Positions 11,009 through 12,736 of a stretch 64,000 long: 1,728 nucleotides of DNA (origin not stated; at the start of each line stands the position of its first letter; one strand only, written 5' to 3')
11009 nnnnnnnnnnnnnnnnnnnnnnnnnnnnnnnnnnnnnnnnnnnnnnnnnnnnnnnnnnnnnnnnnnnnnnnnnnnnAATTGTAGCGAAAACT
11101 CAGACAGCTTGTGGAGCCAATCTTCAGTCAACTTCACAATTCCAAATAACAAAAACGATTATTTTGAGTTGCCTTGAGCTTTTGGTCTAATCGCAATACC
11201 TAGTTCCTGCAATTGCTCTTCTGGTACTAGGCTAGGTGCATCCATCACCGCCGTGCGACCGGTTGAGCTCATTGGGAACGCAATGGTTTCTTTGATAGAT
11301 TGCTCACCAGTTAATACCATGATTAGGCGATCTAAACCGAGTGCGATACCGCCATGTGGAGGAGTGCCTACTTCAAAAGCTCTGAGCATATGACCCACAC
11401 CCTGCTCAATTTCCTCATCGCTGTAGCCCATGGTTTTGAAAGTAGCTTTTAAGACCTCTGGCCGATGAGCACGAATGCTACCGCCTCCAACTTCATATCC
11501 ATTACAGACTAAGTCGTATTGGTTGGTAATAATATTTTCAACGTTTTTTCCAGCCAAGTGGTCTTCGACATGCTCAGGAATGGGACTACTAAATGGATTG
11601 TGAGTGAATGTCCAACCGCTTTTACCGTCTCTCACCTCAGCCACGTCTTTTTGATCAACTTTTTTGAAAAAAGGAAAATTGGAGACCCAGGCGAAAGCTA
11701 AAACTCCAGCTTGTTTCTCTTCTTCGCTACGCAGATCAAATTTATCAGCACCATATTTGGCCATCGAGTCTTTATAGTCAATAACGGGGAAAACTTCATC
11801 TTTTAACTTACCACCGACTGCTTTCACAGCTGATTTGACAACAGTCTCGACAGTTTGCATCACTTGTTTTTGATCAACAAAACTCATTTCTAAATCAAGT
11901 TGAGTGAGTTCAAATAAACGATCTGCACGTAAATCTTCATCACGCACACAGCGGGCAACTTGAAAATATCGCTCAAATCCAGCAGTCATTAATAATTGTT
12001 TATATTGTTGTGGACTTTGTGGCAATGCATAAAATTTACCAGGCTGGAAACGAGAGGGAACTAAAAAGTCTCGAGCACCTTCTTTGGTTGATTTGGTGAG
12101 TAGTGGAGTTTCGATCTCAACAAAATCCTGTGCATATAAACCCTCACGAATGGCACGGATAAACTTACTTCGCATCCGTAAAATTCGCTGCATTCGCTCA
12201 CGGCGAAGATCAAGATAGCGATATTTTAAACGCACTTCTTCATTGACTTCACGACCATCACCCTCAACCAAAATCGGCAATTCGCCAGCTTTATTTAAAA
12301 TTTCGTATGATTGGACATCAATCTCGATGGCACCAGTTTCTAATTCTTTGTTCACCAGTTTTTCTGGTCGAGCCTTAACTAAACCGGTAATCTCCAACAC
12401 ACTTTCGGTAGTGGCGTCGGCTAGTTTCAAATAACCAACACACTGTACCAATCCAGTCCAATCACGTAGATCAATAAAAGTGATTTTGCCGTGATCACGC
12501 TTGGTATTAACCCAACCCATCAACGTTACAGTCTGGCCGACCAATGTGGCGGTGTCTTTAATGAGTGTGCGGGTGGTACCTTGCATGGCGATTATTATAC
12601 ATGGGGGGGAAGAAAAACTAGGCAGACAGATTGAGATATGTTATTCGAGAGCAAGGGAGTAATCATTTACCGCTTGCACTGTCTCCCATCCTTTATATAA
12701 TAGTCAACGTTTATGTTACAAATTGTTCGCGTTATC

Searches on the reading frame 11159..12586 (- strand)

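Call 70: search_protein_families(library=ncbifam, proteins=[window:11159-12586:-], max_evalue=0.00001)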
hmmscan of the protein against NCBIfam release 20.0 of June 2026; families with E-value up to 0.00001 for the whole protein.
window:11159-12586:- (475 aa): 15 families
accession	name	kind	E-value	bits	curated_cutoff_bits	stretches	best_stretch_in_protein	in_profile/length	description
NF001750.0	PRK00476.1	equivalog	1.6e-177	591.4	443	2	13-289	14-297/590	aspartate--tRNA ligase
TIGR00459.1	aspS_bact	equivalog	1.4e-153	512.4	373.85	2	13-309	12-311/586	aspartate--tRNA ligase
NF009460.0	PRK12820.1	equivalog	5.7e-113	378.4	1379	2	13-287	31-323/723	bifunctional aspartyl-tRNA synthetase/aspartyl/glutamyl-tRNA amidotransferase subunit C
NF003483.0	PRK05159.1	equivalog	1.9e-71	241.2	353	1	5-438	4-430/438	aspartate--tRNA(Asn) ligase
TIGR00458.1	aspS_nondisc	equivalog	7.1e-63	213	368.4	1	17-439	12-421/428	aspartate--tRNA(Asn) ligase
NF001756.1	PRK00484.1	subfamily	7.3e-44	150.2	468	1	12-439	46-484/488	lysine--tRNA ligase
NF003037.0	PRK03932.1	equivalog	4.3e-40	138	414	2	9-264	6-269/451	asparagine--tRNA ligase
TIGR00457.1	asnS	equivalog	1.1e-39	136.5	342.6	1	6-439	5-448/455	asparagine--tRNA ligase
NF002821.0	PRK02983.1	equivalog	3.7e-38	131.2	742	2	7-260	649-902/1102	bifunctional lysylphosphatidylglycerol synthetase/lysine--tRNA ligase LysX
TIGR00499.1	lysS_bact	equivalog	2.4e-37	128.7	427.6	2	14-286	50-309/496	lysine--tRNA ligase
NF009101.0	PRK12445.1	subfamily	5.5e-27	94.5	1026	1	19-439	67-500/505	lysine--tRNA ligase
TIGR00462.1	genX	equivalog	3.7e-20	72.6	286.9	2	136-279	1-143/304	EF-P lysine aminoacylase EpmA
NF006828.0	PRK09350.1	equivalog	7.5e-18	64.8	264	2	379-440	265-323/325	elongation factor P--(R)-beta-lysine ligase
NF005052.0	PRK06462.1-1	equivalog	2e-17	63.3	368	1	113-264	28-180/353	asparagine synthetase A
NF005054.0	PRK06462.1-4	equivalog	6.6e-12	45.1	309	1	121-275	10-186/318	asparagine synthetase A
